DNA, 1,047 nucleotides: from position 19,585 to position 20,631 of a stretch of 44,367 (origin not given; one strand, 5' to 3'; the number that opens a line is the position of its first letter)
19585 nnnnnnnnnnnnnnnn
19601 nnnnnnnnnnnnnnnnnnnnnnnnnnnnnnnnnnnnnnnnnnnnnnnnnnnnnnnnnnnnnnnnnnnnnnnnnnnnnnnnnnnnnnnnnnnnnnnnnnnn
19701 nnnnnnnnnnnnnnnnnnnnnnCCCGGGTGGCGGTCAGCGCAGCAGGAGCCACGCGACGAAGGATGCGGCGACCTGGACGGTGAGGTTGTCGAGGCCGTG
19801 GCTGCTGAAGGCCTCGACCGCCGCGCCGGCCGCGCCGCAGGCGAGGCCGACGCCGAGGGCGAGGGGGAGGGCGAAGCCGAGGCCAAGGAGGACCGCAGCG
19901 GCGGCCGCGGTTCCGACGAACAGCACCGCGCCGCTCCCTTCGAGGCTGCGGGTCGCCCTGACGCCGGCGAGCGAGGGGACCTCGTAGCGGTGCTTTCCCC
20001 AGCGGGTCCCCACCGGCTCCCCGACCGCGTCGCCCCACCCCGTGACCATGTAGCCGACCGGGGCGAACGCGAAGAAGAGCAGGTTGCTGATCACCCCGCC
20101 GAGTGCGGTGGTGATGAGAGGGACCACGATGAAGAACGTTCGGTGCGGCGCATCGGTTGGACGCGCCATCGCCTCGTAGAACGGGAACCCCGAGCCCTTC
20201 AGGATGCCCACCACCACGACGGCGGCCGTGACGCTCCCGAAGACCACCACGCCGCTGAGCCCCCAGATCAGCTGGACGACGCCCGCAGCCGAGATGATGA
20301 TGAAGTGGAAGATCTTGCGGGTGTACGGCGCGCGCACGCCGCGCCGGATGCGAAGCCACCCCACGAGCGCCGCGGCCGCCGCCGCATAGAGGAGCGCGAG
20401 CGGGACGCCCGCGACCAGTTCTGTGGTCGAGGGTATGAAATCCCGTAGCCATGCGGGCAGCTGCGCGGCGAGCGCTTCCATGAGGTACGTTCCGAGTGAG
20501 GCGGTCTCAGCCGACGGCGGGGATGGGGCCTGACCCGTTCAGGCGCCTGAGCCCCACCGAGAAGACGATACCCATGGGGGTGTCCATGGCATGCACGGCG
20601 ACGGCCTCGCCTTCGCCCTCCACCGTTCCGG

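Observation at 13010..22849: Cellulose-synthase-like locus lacking BcsB/BcsC, PilZ-gated, with an unusual accessory gene set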

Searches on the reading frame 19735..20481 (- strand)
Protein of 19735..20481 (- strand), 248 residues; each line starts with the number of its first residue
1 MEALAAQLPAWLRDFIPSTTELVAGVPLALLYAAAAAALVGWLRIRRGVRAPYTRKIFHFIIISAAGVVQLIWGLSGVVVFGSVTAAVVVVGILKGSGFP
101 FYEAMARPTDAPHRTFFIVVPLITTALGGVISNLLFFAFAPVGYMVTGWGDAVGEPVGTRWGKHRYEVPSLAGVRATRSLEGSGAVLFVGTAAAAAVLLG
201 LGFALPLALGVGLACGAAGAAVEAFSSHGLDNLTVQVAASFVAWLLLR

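Call 5: search_protein_families(library=pfam, proteins=[window:19735-20481:-], max_evalue=0.01)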
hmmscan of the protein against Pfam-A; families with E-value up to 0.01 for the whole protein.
window:19735-20481:- (248 aa): 0 families

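Call 6: search_protein_families(library=ncbifam, proteins=[window:19735-20481:-], max_evalue=0.01)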
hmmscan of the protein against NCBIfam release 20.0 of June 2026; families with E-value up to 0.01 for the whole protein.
window:19735-20481:- (248 aa): 0 families

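Call 43: search_protein_families(library=pfam, proteins=[window:19735-20481:-], max_evalue=10)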
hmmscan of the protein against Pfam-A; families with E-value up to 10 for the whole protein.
window:19735-20481:- (248 aa): 1 family
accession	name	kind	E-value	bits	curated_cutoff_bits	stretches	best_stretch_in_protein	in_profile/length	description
PF14476.11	Chloroplast_duf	-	0.26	10.7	25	1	177-229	212-262/320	Petal formation-expressed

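Call 63: search_protein_representatives(protein=window:19735-20481:-)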
Query: 248 residues. Proteins with E-value up to 0.001 (for the whole library): 500; up to 1e-10: 226; up to 1e-30: 106. The best 150 are listed.
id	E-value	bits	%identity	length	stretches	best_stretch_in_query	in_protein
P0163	3.8e-82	291.8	72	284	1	10-205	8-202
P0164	3.4e-79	282.1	62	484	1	3-247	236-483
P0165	2.7e-77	275.9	61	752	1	10-247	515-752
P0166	2.9e-76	272.6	58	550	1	15-247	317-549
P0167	5.0e-76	271.8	57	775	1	11-247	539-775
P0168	9.6e-76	270.8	55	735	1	12-247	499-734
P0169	1.8e-75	269.9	62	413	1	15-248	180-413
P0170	6.1e-75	268.2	56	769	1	11-247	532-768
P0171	7.8e-75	267.9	56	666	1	17-247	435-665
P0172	3.0e-73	262.7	55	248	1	16-247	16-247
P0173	3.1e-73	262.6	55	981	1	4-247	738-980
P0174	1.2e-72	260.8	53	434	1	10-247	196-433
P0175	1.7e-71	257.0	57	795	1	12-247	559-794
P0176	1.0e-70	254.4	54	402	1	9-247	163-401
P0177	1.2e-70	254.1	52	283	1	11-247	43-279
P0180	2.7e-69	249.7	54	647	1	9-247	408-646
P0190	9.1e-65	234.9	48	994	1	12-246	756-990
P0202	2.3e-51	191.0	42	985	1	7-248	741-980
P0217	1.1e-42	162.6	40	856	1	15-245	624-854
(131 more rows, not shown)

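Call 64: search_protein_families(library=pfam, proteins=[P0164, P0165, P0166, P0167, P0173, P0174, P0180, P0190, P0202, P0217], max_evalue=0.001)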
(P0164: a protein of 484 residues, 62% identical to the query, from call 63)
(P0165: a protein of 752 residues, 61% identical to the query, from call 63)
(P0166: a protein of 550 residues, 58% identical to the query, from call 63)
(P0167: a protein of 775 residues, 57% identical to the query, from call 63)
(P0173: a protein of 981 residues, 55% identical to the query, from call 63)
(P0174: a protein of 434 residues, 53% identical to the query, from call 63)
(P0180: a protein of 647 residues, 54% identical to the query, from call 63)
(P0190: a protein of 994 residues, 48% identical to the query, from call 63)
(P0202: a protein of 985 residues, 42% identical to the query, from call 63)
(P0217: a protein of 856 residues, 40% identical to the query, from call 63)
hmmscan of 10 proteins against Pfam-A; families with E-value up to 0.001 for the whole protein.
P0164 (484 aa): 0 families

P0165 (752 aa): 0 families

P0166 (550 aa): 0 families

P0167 (775 aa): 0 families

P0173 (981 aa): 0 families

P0174 (434 aa): 0 families

P0180 (647 aa): 0 families

P0190 (994 aa): 0 families

P0202 (985 aa): 0 families

P0217 (856 aa): 0 families

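Call 69: search_solved_structures(query=A4, max_evalue=10, show_alignments=2)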
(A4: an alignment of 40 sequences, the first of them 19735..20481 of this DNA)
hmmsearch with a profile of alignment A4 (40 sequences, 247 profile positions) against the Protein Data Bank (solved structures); distinct sequences matched with E-value up to 10: 0.

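Call 70: search_protein_families(library=pfam, alignment_id=A4, max_evalue=1)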
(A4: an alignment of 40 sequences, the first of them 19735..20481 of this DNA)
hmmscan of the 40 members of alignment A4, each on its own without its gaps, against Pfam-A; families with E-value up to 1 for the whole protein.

A. member 1, window:19735-20481:- (248 aa): 1 family
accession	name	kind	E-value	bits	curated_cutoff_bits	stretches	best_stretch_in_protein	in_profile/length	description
PF14476.11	Chloroplast_duf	-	0.26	10.7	25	1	177-229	212-262/320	Petal formation-expressed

B. families by the number of members that match (of 40 scanned): 18 families
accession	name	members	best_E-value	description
PF01148.25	CTP_transf_1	2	0.012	Cytidylyltransferase family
PF11283.13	DUF3084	2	0.056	Protein of unknown function (DUF3084)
PF05366.16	Sarcolipin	1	0.0037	Sarcolipin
PF06653.16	Claudin_3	1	0.012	Tight junction protein, Claudin-like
PF02588.21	YitT_membrane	1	0.029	Uncharacterised 5xTM membrane BCR, YitT family COG1284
PF02775.26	TPP_enzyme_C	1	0.086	Thiamine pyrophosphate enzyme, C-terminal TPP binding domain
PF15141.11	UQCC3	1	0.13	Ubiquinol-cytochrome-c reductase complex assembly factor 3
PF02238.20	COX7a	1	0.2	Cytochrome c oxidase subunit VII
PF14476.11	Chloroplast_duf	1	0.26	Petal formation-expressed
PF03208.24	PRA1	1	0.38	PRA1 family protein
PF03073.20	TspO_MBR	1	0.4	TspO/MBR family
PF23847.1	DUF7211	1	0.61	Family of unknown function (DUF7211)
PF06738.18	ThrE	1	0.81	Putative threonine/serine exporter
PF02921.19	UCR_TM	1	0.85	Ubiquinol cytochrome reductase transmembrane region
PF12036.14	DUF3522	1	0.85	Protein of unknown function (DUF3522)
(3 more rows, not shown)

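Call 77: find_homologous_proteins(query=window:19735-20481:-, max_evalue=0.001)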
Query window:19735-20481:- (248 aa): 895 proteins with E <= 0.001 among 8000 candidates; the best 120 are listed.
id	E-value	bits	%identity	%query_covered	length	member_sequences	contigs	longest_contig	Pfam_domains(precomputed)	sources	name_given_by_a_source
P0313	1.4e-145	501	96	100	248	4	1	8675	-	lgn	-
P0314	4.8e-141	486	92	100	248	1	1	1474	-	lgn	-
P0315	6.9e-131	453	85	100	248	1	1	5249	-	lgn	-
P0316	5.9e-120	417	83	96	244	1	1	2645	-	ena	-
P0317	4.1e-117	408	81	96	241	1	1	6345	-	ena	-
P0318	1.7e-115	403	78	98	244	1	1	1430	-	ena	-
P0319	3.6e-109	382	75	96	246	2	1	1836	-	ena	-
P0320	5.1e-109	381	73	100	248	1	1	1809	-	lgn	-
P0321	3.1e-108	379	75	96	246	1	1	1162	-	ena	-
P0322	3.5e-108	379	74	99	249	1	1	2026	-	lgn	-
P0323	6.1e-108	378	76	96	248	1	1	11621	-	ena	-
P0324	7.9e-108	378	75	96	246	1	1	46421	-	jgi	jgi:phytol kinase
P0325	1.7e-107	377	74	96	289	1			-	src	-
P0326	2.3e-106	373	76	96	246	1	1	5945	-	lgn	-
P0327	8.6e-106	371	70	100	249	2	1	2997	-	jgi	jgi:phytol kinase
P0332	3.7e-103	362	71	99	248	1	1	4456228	-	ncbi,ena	-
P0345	3.8e-98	346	68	100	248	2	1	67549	-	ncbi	-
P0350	4.3e-96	339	70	93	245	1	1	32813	-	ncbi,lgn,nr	ncbi:MAG: hypothetical protein EXR95_01895 [Gemmatimonadetes bacterium]|nr:hypothetical protein [Gem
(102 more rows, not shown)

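Call 78: find_encoding_contigs(protein=P0332, flank=10000, max_places=2)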
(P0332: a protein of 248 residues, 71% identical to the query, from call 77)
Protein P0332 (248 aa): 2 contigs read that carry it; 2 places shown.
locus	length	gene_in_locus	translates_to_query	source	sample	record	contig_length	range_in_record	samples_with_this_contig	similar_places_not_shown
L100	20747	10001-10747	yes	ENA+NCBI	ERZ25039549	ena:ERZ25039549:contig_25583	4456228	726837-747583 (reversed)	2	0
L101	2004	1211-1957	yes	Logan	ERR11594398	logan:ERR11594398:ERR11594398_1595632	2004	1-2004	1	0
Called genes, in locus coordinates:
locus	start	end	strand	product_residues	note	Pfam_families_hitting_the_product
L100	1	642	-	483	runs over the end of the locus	PF01903:CbiX, PF18069:DR2241, PF18009:Fer4_23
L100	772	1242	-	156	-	-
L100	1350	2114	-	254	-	-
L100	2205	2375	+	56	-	-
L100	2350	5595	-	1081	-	PF00933:Glyco_hydro_3, PF01915:Glyco_hydro_3_C (weak), PF00144:Beta-lactamase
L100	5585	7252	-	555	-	PF00933:Glyco_hydro_3, PF01915:Glyco_hydro_3_C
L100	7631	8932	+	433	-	PF07075:NamZ_N, PF20732:NamZ_C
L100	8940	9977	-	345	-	PF01063:Aminotran_4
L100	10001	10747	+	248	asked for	-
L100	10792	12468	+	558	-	PF03706:LPG_synthase_TM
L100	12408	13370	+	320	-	PF09924:LPG_synthase_C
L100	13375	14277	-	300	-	PF04012:PspA_IM30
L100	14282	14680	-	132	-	PF22550:CesT_Tir_1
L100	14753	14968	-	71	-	-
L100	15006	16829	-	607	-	PF12796:Ank_2, PF13637:Ank_4, PF12796:Ank_2, PF13637:Ank_4, PF00023:Ank, PF12796:Ank_2, PF13637:Ank_4, PF13857:Ank_5, +8 more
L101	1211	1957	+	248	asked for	-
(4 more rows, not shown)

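Call 81: find_encoding_contigs(protein=P0345, flank=10000, max_places=1)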
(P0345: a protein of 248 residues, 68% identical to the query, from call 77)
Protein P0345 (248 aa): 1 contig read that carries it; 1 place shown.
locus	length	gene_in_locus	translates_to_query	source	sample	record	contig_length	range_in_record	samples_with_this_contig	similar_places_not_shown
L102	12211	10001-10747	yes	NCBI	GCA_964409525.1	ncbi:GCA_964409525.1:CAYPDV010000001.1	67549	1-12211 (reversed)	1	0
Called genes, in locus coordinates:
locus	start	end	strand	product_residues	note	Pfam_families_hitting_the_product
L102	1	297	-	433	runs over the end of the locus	PF02321:OEP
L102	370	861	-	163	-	PF01467:CTP_transf_like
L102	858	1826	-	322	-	PF01379:Porphobil_deam, PF03900:Porphobil_deamC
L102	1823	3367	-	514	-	PF00999:Na_H_Exchanger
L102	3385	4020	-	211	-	PF04390:LptE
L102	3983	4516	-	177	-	-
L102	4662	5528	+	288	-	PF00149:Metallophos, PF12850:Metallophos_2 (faint)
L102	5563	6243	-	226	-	PF18935:DUF5683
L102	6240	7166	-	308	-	PF00781:DAGK_cat, PF19279:YegS_C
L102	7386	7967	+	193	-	PF04214:DUF411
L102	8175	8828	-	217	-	PF12802:MarR_2, PF13463:HTH_27 (faint)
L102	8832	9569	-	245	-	-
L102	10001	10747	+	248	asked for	-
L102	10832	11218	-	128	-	PF07681:DoxX, PF13564:DoxX_2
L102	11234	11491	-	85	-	PF23855:DUF7218, PF07498:Rho_N (weak)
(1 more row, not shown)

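Call 82: find_encoding_contigs(protein=P0350, flank=10000, max_places=1)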
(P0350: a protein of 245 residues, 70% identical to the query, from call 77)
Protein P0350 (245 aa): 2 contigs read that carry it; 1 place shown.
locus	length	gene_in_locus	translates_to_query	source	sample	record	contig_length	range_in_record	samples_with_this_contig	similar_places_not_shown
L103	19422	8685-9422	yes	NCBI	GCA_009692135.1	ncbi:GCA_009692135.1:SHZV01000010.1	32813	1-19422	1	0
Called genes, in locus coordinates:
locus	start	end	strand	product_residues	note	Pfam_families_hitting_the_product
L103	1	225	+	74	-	PF13683:rve_3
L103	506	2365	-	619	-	PF00144:Beta-lactamase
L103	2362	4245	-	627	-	PF00933:Glyco_hydro_3, PF01915:Glyco_hydro_3_C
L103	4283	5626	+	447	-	PF07075:NamZ_N, PF20732:NamZ_C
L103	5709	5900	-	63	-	PF00710:Asparaginase (weak)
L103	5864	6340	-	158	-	PF00710:Asparaginase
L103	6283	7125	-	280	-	PF01063:Aminotran_4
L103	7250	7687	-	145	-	PF11329:DUF3131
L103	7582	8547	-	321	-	PF11329:DUF3131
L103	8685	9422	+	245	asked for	-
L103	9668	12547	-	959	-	PF00005:ABC_tran (faint), PF02463:SMC_N (faint), PF13191:AAA_16 (faint), PF13304:AAA_21 (faint), PF13476:AAA_23 (faint), PF13555:AAA_29 (faint), PF17760:UvrA_inter, PF17755:UvrA_DNA-bind, +1 more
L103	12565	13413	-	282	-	PF01435:Peptidase_M48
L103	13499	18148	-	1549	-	PF05359:DUF748 (faint), PF27051:TamB_N (faint), PF04357:TamB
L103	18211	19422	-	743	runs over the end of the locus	PF07244:POTRA (weak), PF01103:Omp85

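Call 83: find_encoding_contigs(protein=P0324, flank=10000, max_places=1)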
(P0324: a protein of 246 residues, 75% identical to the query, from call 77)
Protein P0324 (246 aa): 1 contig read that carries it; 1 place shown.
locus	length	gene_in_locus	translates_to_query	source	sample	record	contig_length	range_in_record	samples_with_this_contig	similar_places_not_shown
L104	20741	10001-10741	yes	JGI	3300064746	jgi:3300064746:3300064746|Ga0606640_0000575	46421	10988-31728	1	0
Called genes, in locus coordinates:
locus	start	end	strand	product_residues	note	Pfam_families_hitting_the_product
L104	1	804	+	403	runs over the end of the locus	PF00180:Iso_dh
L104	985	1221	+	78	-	-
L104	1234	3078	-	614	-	PF00144:Beta-lactamase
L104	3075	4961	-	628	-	PF00933:Glyco_hydro_3, PF01915:Glyco_hydro_3_C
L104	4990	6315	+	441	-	PF07075:NamZ_N, PF20732:NamZ_C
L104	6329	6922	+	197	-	PF00072:Response_reg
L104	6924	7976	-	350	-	-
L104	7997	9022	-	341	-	PF00710:Asparaginase, PF17763:Asparaginase_C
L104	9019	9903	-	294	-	PF01063:Aminotran_4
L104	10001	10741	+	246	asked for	-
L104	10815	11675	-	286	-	PF04012:PspA_IM30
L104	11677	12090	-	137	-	PF22550:CesT_Tir_1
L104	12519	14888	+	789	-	PF01564:Spermine_synth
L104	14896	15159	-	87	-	PF04993:TfoX_N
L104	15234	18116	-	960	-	PF00005:ABC_tran (faint), PF02463:SMC_N (faint), PF13191:AAA_16 (faint), PF13304:AAA_21 (faint), PF13476:AAA_23 (faint), PF13555:AAA_29 (faint), PF17760:UvrA_inter, PF17755:UvrA_DNA-bind, +1 more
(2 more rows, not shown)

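Call 88: find_encoding_contigs(protein=P0313, flank=10000, max_places=2)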
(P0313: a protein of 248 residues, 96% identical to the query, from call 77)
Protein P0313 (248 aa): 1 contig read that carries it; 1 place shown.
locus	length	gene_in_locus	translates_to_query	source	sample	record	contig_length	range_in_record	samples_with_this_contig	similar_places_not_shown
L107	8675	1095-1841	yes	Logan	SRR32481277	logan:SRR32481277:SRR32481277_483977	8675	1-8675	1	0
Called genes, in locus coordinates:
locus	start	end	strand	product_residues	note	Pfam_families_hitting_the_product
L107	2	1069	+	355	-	?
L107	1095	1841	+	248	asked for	-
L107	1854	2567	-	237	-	-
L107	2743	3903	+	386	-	-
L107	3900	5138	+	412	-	-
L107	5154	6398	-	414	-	PF11329:DUF3131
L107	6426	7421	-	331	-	PF01341:Glyco_hydro_6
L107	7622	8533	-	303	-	PF01341:Glyco_hydro_6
